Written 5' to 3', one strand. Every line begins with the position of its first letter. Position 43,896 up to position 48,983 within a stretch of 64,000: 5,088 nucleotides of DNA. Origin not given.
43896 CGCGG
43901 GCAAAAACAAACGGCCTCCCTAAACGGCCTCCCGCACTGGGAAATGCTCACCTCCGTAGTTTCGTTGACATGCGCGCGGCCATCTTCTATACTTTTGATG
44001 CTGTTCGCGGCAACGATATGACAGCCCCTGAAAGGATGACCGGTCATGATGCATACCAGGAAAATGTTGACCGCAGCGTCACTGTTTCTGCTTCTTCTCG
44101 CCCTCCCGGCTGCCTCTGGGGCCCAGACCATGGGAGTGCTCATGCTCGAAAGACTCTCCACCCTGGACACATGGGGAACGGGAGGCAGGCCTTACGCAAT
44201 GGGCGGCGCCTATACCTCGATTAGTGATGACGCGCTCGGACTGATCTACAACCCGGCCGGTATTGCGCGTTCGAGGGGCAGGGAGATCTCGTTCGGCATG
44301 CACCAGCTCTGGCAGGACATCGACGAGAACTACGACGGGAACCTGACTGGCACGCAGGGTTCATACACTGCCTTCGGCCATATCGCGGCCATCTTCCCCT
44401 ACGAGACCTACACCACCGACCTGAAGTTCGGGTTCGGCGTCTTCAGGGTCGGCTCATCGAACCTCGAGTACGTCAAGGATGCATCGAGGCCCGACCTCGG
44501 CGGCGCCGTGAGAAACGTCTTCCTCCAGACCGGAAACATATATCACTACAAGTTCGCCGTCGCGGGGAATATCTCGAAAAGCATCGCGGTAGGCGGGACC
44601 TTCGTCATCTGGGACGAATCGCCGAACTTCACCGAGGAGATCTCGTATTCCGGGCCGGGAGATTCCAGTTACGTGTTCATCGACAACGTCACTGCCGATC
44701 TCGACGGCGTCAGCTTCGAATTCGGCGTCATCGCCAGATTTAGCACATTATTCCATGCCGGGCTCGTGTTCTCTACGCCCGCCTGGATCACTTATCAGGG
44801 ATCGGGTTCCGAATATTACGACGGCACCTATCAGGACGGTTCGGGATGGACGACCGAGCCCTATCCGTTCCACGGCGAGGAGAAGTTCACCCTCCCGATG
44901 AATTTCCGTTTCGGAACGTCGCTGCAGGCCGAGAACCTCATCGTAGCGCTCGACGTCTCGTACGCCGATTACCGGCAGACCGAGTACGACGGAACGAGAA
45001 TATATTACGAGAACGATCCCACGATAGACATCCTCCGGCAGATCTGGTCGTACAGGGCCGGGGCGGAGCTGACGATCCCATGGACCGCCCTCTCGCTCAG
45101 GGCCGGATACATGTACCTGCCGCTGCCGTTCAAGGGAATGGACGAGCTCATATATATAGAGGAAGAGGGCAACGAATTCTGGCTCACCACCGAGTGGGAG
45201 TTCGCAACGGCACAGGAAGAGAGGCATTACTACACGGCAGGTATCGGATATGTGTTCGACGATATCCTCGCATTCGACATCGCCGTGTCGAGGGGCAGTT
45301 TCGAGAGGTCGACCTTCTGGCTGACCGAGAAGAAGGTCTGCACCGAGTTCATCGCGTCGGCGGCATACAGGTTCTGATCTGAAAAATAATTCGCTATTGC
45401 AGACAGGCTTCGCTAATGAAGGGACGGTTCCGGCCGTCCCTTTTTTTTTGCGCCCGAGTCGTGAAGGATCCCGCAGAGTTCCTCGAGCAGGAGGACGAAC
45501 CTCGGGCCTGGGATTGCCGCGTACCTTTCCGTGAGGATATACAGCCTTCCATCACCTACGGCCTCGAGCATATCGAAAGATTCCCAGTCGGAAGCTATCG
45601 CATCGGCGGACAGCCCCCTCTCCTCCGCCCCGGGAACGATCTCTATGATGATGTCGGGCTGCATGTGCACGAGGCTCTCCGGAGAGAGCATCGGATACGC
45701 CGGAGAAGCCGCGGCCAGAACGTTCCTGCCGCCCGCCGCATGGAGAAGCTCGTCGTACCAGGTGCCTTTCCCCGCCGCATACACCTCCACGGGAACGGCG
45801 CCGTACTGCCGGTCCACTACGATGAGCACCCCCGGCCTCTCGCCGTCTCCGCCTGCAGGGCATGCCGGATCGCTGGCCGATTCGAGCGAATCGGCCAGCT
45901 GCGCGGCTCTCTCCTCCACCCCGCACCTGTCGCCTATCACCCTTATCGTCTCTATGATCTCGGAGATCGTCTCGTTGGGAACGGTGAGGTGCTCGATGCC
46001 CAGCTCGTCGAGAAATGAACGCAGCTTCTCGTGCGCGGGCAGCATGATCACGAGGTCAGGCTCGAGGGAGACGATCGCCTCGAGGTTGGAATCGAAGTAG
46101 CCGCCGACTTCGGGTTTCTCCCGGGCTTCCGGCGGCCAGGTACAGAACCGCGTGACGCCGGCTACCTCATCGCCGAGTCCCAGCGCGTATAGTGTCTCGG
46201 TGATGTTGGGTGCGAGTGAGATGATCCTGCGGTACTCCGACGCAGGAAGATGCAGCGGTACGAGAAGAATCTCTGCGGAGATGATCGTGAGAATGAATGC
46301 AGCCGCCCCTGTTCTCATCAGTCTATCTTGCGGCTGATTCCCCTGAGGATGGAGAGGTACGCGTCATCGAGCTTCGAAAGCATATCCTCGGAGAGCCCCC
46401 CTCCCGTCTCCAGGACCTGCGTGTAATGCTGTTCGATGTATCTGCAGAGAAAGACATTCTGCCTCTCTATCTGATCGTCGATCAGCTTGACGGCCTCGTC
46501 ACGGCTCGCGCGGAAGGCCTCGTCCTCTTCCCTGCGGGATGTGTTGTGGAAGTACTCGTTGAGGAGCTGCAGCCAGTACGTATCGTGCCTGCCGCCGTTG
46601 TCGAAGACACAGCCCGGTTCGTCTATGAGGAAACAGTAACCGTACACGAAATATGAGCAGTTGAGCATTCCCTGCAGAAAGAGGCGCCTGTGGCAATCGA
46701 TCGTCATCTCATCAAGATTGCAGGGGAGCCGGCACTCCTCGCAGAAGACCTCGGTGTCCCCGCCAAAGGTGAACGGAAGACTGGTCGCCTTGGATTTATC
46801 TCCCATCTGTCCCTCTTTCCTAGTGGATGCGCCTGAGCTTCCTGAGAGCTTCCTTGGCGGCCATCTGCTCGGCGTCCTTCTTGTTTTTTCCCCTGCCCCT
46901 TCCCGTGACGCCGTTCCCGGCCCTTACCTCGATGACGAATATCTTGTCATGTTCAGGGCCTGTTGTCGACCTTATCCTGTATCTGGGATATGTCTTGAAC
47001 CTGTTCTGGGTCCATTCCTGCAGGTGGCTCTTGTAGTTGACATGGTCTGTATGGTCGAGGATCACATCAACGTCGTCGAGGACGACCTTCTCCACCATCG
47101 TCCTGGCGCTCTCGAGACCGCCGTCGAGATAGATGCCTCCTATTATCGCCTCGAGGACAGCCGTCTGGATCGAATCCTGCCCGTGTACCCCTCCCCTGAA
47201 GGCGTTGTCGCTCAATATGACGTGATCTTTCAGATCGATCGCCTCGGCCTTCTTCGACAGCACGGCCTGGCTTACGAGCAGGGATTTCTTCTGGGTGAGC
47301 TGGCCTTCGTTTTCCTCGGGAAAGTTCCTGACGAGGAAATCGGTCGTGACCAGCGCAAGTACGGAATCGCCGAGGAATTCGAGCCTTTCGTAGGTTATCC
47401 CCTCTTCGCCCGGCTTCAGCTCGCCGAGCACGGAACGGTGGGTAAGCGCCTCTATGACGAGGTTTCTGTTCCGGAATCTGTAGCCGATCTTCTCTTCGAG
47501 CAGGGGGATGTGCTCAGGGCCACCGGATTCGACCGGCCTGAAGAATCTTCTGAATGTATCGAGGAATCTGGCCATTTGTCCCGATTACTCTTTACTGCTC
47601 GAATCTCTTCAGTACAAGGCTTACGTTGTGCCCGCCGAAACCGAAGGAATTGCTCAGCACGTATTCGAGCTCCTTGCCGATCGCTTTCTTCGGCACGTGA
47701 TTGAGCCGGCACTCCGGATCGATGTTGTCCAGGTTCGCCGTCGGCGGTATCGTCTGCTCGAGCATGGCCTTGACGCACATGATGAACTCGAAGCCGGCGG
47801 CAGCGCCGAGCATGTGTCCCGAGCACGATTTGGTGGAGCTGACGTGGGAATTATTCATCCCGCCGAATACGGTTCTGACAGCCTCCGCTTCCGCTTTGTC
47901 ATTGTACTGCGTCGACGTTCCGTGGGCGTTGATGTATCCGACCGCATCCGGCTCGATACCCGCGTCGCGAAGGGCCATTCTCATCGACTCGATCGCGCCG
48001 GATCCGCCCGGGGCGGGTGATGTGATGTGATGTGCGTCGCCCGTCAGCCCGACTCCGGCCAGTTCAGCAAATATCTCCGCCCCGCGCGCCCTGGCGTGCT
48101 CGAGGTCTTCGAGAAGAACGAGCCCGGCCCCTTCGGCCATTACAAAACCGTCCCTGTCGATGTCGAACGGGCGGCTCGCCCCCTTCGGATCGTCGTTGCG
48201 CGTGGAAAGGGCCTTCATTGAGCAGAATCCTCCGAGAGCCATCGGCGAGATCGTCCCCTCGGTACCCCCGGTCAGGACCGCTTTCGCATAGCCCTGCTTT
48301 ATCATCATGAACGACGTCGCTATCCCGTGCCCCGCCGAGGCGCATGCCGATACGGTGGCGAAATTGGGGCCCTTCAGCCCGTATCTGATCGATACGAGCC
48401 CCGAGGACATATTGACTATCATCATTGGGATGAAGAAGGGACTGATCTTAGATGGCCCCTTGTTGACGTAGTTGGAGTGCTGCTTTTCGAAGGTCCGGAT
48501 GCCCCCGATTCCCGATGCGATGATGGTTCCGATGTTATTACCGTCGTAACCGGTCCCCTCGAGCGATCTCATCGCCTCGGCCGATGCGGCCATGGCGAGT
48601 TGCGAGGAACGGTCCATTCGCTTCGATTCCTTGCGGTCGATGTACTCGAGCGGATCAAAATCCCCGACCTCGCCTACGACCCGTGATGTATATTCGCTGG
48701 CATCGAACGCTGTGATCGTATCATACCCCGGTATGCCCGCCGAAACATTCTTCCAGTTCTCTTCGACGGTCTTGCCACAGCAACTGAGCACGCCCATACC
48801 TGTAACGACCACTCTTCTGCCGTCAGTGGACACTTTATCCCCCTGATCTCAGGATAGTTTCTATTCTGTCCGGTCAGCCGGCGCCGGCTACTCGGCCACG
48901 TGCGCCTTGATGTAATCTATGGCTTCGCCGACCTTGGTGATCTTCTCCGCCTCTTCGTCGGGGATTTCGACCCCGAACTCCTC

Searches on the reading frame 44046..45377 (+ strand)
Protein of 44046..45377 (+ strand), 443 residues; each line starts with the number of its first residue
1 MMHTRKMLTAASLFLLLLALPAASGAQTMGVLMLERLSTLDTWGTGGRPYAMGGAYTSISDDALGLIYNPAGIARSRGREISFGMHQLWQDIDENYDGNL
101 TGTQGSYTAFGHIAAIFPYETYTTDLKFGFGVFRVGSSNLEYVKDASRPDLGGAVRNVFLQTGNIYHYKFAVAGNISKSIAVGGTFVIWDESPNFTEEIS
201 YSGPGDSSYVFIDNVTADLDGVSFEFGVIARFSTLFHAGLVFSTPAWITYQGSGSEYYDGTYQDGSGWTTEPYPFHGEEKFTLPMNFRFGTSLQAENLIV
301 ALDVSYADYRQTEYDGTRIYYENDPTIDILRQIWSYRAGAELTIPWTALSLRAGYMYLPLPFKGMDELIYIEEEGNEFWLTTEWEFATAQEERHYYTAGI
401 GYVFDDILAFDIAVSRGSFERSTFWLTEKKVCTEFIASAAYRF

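Call 9: search_protein_families(library=pfam, proteins=[window:44046-45377:+], max_evalue=0.00001)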
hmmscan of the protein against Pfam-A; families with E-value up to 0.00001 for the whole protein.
window:44046-45377:+ (443 aa): 1 family
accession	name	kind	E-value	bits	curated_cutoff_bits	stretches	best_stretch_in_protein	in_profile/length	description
PF03349.22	Toluene_X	-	8.4e-07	28.2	29.7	0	44-424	19-389/421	Outer membrane protein transport protein (OMPP1/FadL/TodX)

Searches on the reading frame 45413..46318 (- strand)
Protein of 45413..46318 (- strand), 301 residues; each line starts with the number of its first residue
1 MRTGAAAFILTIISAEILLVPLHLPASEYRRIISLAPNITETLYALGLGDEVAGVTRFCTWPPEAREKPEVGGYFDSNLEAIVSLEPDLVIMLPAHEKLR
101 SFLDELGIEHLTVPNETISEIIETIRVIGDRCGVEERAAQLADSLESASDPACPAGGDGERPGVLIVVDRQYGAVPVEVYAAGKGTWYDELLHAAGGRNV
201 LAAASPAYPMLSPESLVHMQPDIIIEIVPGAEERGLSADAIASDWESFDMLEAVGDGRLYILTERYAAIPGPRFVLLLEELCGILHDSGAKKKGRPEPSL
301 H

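Call 31: search_protein_families(library=pfam, proteins=[window:45413-46318:-], max_evalue=0.0001)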
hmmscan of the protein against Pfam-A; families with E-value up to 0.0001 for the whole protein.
window:45413-46318:- (301 aa): 1 family
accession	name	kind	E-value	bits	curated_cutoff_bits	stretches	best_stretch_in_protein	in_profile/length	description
PF01497.23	Peripla_BP_2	-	1.8e-26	93.5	27.5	1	32-265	1-234/235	Periplasmic binding protein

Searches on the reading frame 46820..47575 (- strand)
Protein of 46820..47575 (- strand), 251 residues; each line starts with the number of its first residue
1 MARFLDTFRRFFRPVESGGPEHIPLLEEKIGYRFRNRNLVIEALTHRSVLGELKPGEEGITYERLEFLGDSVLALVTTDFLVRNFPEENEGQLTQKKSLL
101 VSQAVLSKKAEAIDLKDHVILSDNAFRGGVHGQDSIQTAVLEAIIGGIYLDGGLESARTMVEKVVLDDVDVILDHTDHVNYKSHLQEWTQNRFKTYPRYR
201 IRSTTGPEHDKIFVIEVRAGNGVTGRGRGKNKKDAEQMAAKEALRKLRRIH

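Call 31: search_protein_families(library=pfam, proteins=[window:46820-47575:-], max_evalue=0.0001)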
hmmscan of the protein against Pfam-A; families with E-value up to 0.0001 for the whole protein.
window:46820-47575:- (251 aa): 3 families
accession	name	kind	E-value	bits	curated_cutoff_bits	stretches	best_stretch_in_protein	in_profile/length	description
PF14622.11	Ribonucleas_3_3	-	1.9e-27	96.4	35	1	37-168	2-127/128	Ribonuclease-III-like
PF00636.31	Ribonuclease_3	-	1.4e-19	71.2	27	1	63-153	1-102/102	Ribonuclease III domain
PF00035.32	dsrm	-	5.4e-18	65.8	23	1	181-247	1-66/66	Double-stranded RNA binding motif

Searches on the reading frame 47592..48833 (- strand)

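Call 9: search_protein_families(library=pfam, proteins=[window:47592-48833:-], max_evalue=0.00001)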
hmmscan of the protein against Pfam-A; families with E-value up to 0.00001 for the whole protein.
window:47592-48833:- (413 aa): 2 families
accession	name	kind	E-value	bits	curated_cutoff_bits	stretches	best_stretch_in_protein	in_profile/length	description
PF00109.32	ketoacyl-synt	-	1.9e-49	169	20.8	1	6-247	2-252/252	Beta-ketoacyl synthase, N-terminal domain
PF02801.28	Ketoacyl-synt_C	-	3.2e-34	117.9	20.8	1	256-368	2-118/119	Beta-ketoacyl synthase, C-terminal domain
